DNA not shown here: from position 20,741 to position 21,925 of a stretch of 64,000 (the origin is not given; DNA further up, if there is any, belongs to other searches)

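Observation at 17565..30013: Glycosylation island with Arn-pathway-like logic (lipid-linked aminosugar deacylation) wired to amine-generating enzymes and an archaeosortase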

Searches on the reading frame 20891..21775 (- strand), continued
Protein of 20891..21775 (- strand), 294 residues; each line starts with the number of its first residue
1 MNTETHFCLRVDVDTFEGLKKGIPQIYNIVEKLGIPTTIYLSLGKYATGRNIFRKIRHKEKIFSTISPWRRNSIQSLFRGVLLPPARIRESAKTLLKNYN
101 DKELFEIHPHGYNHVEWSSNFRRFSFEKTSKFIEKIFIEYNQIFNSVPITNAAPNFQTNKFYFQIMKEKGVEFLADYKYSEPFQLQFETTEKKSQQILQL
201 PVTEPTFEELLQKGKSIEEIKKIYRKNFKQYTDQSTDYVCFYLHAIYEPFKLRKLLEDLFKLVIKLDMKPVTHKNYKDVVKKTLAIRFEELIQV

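Call 33: fold_search(model_id=the predicted structure, library=pdb)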
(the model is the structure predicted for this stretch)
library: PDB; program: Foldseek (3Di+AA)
matches with E <= 10: 1155; with E <= 0.001: 71
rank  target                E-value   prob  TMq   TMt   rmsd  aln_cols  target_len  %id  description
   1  8t0j                  7.7e-16  1.00  0.70  0.75   5.2       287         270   17  Salmonella Typhimurium ArnD (released 2023-10-18)
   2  3rxz_A                1.7e-10  1.00  0.61  0.63   6.1       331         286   12  Crystal structure of putative polysaccharide deacetylase from Mycobacterium smegmatis (released 2011-06-22)
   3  3rxz_C                1.7e-10  1.00  0.61  0.62   6.6       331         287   12  Crystal structure of putative polysaccharide deacetylase from Mycobacterium smegmatis (released 2011-06-22)
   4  3rxz_B                6.5e-10  1.00  0.62  0.64   5.4       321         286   12  Crystal structure of putative polysaccharide deacetylase from Mycobacterium smegmatis (released 2011-06-22)
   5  3qbu_A                9.9e-10  1.00  0.63  0.64   6.5       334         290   12  Crystal structure of putative peptidoglycan deactelyase (HP0310) from Helicobacter pylori (released 2011-05-25)
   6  3s6o_A                1.2e-09  1.00  0.59  0.57   7.8       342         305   10  Crystal structure of a Polysaccharide deacetylase family protein from Burkholderia pseudomallei (released 2011-06-15)
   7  3s6o_C                8.9e-09  1.00  0.62  0.59   7.0       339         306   11  Crystal structure of a Polysaccharide deacetylase family protein from Burkholderia pseudomallei (released 2011-06-15)
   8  1z7a_F                2.0e-07  1.00  0.59  0.57   8.3       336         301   10  Crystal structure of probable Polysaccharide deacetylase from Pseudomonas aeruginosa PAO1 (released 2005-05-10)
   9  1z7a_C                3.6e-07  1.00  0.58  0.57   8.1       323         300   10  Crystal structure of probable Polysaccharide deacetylase from Pseudomonas aeruginosa PAO1 (released 2005-05-10)
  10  3cl6_A                3.9e-07  1.00  0.54  0.52  10.0       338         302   10  Crystal structure of Puue Allantoinase (released 2008-06-10)
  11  7fbw                  7.6e-07  1.00  0.48  0.73   5.3       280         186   12  Acetylxylan esterase from Caldanaerobacter subterraneus subsp. tengcongensis (released 2021-10-27)
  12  1z7a_A                7.6e-07  1.00  0.59  0.58   8.0       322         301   10  Crystal structure of probable Polysaccharide deacetylase from Pseudomonas aeruginosa PAO1 (released 2005-05-10)
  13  9jlq_D                9.1e-07  1.00  0.59  0.38  10.4       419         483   13  Crystal structure of GH57 family amylopullulanase from Aquifex aeolicus wild type apo (released 2025-06-04)
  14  5wu7_B                9.7e-07  1.00  0.57  0.33   9.7       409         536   10  Crystal structure of GH57-type branching enzyme from hyperthermophilic archaeon Pyrococcus horikoshii (released 2017-03-08)
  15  7ax7                  1.1e-06  1.00  0.50  0.68   5.1       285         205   10  Crystal structure of the Xyl-CE4 domain of a multidomain xylanase from the hindgut metagenome of Trinervitermes trinervo (released 2020-11-18)
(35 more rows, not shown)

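Call 46: find_homologous_proteins(query=A1, max_evalue=0.001)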
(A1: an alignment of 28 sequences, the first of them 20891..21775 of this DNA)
Query A1 (28 sequences) (294 aa, profile of the alignment): 92 proteins with E <= 0.001 among 3994 candidates.
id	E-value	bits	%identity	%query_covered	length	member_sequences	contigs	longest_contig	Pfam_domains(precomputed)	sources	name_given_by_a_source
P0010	5.5e-140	484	54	94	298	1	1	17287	-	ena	-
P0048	9.9e-139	480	45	98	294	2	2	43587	-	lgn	-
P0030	2.5e-138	478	50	99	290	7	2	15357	PF01522.27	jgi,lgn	jgi:undecaprenyl phosphate-alpha-L-ara4FN deformylase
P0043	3.1e-138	478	45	99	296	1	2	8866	-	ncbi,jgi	ncbi:MAG: hypothetical protein ACTSQF_09230 [Candidatus Heimdallarchaeaceae archaeon]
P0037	2.9e-137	475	48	99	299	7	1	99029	-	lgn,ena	-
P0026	3.4e-137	475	51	100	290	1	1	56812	-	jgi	-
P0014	1.8e-136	472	53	99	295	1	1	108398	-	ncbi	-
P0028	2.7e-136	472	52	94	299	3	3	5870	-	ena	-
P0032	3.8e-136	471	54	94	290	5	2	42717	PF01522.27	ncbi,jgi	ncbi:MAG: hypothetical protein ACTSUP_01790 [Candidatus Heimdallarchaeaceae archaeon]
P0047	4.3e-136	471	46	98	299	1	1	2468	-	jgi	jgi:hypothetical protein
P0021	9.3e-136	470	54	100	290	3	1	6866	-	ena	-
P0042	1.1e-135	470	47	94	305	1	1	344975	-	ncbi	-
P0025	1.4e-135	469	51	100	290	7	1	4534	-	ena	-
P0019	2.3e-135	469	51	100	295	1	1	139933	-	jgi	jgi:hypothetical protein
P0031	2.6e-135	469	50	100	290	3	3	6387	-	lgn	-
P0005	7.6e-132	457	63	100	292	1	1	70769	-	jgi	jgi:hypothetical protein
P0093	1.3e-96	341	39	93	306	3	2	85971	PF01522.27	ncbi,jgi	ncbi:MAG: hypothetical protein ACTSYD_09335 [Candidatus Heimdallarchaeaceae archaeon]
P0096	5.5e-40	156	28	91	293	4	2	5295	PF10096.15,PF01522.27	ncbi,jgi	ncbi:MAG: DUF2334 domain-containing protein [Candidatus Hodarchaeales archaeon]|jgi:hypothetical pro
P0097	1.0e-39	155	30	90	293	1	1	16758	PF01522.27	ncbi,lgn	ncbi:MAG: polysaccharide deacetylase family protein [Candidatus Thorarchaeota archaeon]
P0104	2.3e-31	127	30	70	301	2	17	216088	PF10096.15,PF01522.27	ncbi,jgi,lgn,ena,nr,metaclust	ncbi:MAG: hypothetical protein A3I11_01960 [Elusimicrobia bacterium RIFCSPLOWO2_02_FULL_39_32]|nr:MA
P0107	5.3e-31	126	27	69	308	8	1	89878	PF10096.15,PF01522.27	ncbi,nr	ncbi:MAG TPA: polysaccharide deacetylase family protein [Syntrophorhabdaceae bacterium]|nr:polysacch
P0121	2.0e-24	104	27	96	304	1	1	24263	PF01522.27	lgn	-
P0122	7.4e-24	103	23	82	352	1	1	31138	PF01522.27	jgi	jgi:peptidoglycan/xylan/chitin deacetylase (PgdA/CDA1 family)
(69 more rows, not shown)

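Call 47: find_encoding_contigs(protein=P0093, flank=10000, max_places=1)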
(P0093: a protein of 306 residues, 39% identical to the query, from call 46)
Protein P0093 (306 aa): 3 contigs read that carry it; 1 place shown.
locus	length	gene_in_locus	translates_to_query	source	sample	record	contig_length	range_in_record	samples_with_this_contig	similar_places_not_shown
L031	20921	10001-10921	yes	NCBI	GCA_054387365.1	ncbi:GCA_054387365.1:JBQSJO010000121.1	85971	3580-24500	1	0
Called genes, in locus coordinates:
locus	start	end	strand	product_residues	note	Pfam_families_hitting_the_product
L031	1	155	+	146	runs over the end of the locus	PF03684:UPF0179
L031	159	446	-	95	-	-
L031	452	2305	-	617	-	PF02518:HATPase_c, PF13589:HATPase_c_3, PF01119:DNA_mis_repair, PF08676:MutL_C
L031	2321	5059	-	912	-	PF01624:MutS_I, PF05188:MutS_II, PF05192:MutS_III, PF05190:MutS_IV, PF00488:MutS_V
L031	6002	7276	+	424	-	PF00278:Orn_DAP_Arg_deC, PF02784:Orn_Arg_deC_N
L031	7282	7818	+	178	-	PF03692:CxxCxxCC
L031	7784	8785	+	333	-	PF00535:Glycos_transf_2, PF10111:Glyco_tranf_2_2, PF13506:Glyco_transf_21, PF13641:Glyco_tranf_2_3, PF13632:Glyco_trans_2_3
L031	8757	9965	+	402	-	PF13439:Glyco_transf_4, PF13579:Glyco_trans_4_4, PF20706:GT4-conflict (weak), PF00534:Glycos_transf_1, PF13692:Glyco_trans_1_4, PF13524:Glyco_trans_1_2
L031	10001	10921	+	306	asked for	PF01522:Polysacc_deac_1 (faint)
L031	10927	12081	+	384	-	PF13439:Glyco_transf_4, PF13579:Glyco_trans_4_4 (faint), PF20706:GT4-conflict, PF00534:Glycos_transf_1, PF13692:Glyco_trans_1_4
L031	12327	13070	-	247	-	PF09721:Exosortase_EpsH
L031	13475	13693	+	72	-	PF01402:RHH_1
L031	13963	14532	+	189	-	PF25084:LbH_EIF2B, PF25087:GMPPB_C (weak), PF00132:Hexapep (weak), PF14602:Hexapep_2 (faint), PF00132:Hexapep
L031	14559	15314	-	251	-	PF00899:ThiF, PF03435:Sacchrp_dh_NADP (faint)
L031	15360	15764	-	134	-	-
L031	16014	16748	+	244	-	PF00483:NTP_transferase, PF12804:NTP_transf_3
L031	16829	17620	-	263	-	PF07282:Cas12f1-like_TNB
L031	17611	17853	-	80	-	-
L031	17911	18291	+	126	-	PF03966:Trm112p (weak)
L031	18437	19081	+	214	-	-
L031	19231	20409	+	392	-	PF00438:S-AdoMet_synt_N, PF02772:S-AdoMet_synt_M, PF02773:S-AdoMet_synt_C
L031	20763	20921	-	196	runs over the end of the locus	PF07760:DUF1616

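Call 48: find_encoding_contigs(protein=P0097, flank=10000, max_places=1)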
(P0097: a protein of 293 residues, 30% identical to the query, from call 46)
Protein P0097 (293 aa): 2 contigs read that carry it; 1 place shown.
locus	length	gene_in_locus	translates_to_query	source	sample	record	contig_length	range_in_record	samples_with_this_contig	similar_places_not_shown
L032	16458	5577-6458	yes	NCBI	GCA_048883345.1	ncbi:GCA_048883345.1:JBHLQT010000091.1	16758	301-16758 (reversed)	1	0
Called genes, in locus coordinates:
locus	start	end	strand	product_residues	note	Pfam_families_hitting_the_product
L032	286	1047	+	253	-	PF00795:CN_hydrolase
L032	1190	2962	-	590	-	-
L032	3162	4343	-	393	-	PF13439:Glyco_transf_4, PF13579:Glyco_trans_4_4, PF00534:Glycos_transf_1, PF13692:Glyco_trans_1_4, PF13524:Glyco_trans_1_2 (weak)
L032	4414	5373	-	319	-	PF09721:Exosortase_EpsH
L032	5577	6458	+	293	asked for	PF01522:Polysacc_deac_1 (faint)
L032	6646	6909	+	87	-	-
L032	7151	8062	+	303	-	PF00025:Arf, PF00503:G-alpha (faint), PF00009:GTP_EFTU (faint), PF00071:Ras (weak), PF01926:MMR_HSR1, PF04670:Gtr1_RagA, PF08477:Roc, PF09439:SRPRB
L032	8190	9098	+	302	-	PF00025:Arf, PF00503:G-alpha (faint), PF00071:Ras, PF01926:MMR_HSR1, PF04670:Gtr1_RagA, PF08477:Roc, PF09439:SRPRB, PF00009:GTP_EFTU (weak)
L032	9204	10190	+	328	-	PF01896:DNA_primase_S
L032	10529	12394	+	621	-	PF01364:Peptidase_C25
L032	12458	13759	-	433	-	PF26466:DNA_primase_lrg_N, PF04104:DNA_primase_lrg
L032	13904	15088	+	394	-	PF22578:GGR_cat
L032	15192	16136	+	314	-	PF01040:UbiA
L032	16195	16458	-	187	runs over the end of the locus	PF04055:Radical_SAM (weak)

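Call 49: find_encoding_contigs(protein=P0096, flank=10000, max_places=2)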
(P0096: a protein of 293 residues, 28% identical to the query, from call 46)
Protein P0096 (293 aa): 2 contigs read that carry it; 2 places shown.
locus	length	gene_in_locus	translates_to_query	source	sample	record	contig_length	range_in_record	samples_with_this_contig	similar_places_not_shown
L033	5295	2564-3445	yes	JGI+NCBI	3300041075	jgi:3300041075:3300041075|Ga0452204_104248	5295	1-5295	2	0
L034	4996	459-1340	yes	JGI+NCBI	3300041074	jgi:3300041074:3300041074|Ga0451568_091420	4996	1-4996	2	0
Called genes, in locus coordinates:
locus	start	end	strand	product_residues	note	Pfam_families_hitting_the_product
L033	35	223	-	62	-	-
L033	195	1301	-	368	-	PF13439:Glyco_transf_4, PF13477:Glyco_trans_4_2 (faint), PF13579:Glyco_trans_4_4, PF00534:Glycos_transf_1, PF13692:Glyco_trans_1_4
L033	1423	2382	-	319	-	-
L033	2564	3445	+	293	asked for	PF01522:Polysacc_deac_1 (faint), PF10096:DUF2334 (weak)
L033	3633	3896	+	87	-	-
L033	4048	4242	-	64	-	-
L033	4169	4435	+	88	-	-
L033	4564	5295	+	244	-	?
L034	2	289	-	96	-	?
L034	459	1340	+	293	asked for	PF01522:Polysacc_deac_1 (faint), PF10096:DUF2334 (weak)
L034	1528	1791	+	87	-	-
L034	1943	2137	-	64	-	-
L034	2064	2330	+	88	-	-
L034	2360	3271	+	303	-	PF00025:Arf, PF00503:G-alpha (faint), PF00009:GTP_EFTU (faint), PF00071:Ras (weak), PF01926:MMR_HSR1, PF04670:Gtr1_RagA, PF08477:Roc, PF09439:SRPRB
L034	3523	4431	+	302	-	PF00025:Arf, PF00503:G-alpha (faint), PF00009:GTP_EFTU (weak), PF00071:Ras, PF01926:MMR_HSR1, PF04670:Gtr1_RagA, PF08477:Roc, PF09439:SRPRB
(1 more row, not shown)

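Call 51: find_encoding_contigs(protein=P0104, flank=10000, max_places=1)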
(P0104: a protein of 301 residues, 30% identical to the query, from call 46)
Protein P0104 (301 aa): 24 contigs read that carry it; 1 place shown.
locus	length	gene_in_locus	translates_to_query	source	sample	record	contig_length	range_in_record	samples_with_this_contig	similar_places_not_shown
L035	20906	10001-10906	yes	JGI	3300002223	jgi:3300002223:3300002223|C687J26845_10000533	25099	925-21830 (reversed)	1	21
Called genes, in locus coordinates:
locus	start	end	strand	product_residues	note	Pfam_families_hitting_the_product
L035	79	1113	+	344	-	PF01882:DUF58 (weak)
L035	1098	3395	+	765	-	PF11992:TgpA_N, PF01841:Transglut_core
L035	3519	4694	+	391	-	PF01041:DegT_DnrJ_EryC1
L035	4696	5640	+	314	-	PF00535:Glycos_transf_2, PF10111:Glyco_tranf_2_2, PF13641:Glyco_tranf_2_3 (weak)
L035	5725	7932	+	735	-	PF01569:PAP2, PF02366:PMT, PF13231:PMT_2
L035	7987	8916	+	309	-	PF00551:Formyl_trans_N, PF02911:Formyl_trans_C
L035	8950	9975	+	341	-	PF01073:3Beta_HSD (weak), PF01370:Epimerase, PF16363:GDP_Man_Dehyd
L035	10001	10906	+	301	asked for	PF01522:Polysacc_deac_1, PF10096:DUF2334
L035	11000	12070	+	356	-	PF02636:Methyltransf_28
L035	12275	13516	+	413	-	PF13231:PMT_2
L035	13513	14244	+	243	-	PF00535:Glycos_transf_2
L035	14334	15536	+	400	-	PF13487:HD_5, PF01966:HD (weak)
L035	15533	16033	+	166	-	-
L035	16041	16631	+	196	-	PF16561:AMPK1_CBM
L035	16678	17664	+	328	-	PF03706:LPG_synthase_TM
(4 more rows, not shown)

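Call 52: find_encoding_contigs(protein=P0107, flank=10000, max_places=1)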
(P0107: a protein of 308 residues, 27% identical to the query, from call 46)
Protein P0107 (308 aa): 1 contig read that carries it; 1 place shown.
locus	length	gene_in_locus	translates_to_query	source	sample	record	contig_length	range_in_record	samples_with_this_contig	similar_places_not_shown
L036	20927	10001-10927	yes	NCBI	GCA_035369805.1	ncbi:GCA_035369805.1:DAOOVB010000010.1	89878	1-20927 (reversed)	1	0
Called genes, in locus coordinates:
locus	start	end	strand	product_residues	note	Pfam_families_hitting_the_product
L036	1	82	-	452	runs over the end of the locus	PF08245:Mur_ligase_M, PF02875:Mur_ligase_C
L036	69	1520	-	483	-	PF08245:Mur_ligase_M, PF02875:Mur_ligase_C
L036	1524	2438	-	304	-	-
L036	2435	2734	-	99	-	-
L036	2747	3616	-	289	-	PF01795:Methyltransf_5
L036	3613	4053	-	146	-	PF02381:MraZ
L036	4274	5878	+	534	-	PF01541:GIY-YIG, PF27096:UvrC_M, PF22920:UvrC_RNaseH, PF08459:UvrC_RNaseH_dom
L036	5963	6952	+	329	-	-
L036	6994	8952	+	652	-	PF05226:CHASE2, PF00211:Guanylate_cyc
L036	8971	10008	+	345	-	PF08240:ADH_N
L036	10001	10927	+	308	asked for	PF01522:Polysacc_deac_1, PF10096:DUF2334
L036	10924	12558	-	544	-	PF00118:Cpn60_TCP1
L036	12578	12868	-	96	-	PF00166:Cpn10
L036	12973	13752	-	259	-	-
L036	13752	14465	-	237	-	PF01556:DnaJ_C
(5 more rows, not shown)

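Call 58: search_protein_families(library=pfam, proteins=[L032:1190-2962:-, L032:6646-6909:+], max_evalue=1)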
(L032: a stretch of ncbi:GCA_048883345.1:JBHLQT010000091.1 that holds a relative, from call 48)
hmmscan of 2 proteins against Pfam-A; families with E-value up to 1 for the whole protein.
L032:1190-2962:- (590 aa): 0 families

L032:6646-6909:+ (87 aa): 0 families
